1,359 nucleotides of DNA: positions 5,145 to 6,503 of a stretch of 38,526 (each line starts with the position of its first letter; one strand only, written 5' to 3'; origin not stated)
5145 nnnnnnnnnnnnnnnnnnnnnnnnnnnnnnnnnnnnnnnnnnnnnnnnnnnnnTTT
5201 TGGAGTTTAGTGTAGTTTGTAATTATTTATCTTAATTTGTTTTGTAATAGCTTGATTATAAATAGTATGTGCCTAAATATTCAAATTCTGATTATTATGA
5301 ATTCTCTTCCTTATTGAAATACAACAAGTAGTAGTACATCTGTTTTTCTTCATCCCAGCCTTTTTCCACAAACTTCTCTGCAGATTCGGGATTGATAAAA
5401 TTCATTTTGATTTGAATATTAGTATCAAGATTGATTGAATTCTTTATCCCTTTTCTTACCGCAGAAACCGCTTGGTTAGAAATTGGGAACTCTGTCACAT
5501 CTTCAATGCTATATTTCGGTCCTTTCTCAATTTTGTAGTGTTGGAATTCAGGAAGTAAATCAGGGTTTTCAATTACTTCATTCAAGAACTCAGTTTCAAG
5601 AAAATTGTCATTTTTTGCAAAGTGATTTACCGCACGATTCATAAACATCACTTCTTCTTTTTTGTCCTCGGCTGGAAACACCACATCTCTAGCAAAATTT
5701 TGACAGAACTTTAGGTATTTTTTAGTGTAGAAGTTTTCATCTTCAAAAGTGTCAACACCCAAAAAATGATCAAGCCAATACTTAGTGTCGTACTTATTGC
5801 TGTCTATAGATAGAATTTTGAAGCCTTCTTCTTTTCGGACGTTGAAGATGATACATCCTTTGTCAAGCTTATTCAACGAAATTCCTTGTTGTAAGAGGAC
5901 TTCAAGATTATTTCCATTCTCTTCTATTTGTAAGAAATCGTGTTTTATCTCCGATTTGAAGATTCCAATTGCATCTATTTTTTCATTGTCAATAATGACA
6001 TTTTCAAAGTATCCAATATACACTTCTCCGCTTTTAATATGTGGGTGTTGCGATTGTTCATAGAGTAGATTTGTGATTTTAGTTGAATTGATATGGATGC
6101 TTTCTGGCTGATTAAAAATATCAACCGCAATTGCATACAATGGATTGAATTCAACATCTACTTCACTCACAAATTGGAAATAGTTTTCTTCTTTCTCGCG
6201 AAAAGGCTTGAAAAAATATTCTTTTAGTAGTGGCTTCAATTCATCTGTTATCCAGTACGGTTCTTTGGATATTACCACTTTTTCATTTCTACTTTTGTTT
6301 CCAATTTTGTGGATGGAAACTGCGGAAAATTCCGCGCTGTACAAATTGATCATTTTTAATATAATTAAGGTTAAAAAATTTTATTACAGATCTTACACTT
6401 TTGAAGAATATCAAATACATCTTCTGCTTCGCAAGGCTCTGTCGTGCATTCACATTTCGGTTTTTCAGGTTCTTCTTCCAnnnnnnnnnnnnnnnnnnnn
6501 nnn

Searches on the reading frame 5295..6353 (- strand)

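Call 6: search_protein_families(library=phrogs, proteins=[window:5295-6353:-])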
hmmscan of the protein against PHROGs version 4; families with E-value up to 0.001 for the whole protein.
window:5295-6353:- (352 aa): 1 family
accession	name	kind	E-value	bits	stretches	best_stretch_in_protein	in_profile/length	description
phrog_1974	-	unknown function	4.9e-05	23.5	1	15-320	15-313/344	-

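Call 10: search_protein_families(library=pfam, proteins=[window:5295-6353:-], max_evalue=0.01)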
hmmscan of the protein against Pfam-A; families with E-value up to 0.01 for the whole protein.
window:5295-6353:- (352 aa): 1 family
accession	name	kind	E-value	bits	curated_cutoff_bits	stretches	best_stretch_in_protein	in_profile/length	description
PF04245.18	NA37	-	3.7e-49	168.3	24.6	1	14-339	2-324/325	37-kD nucleoid-associated bacterial protein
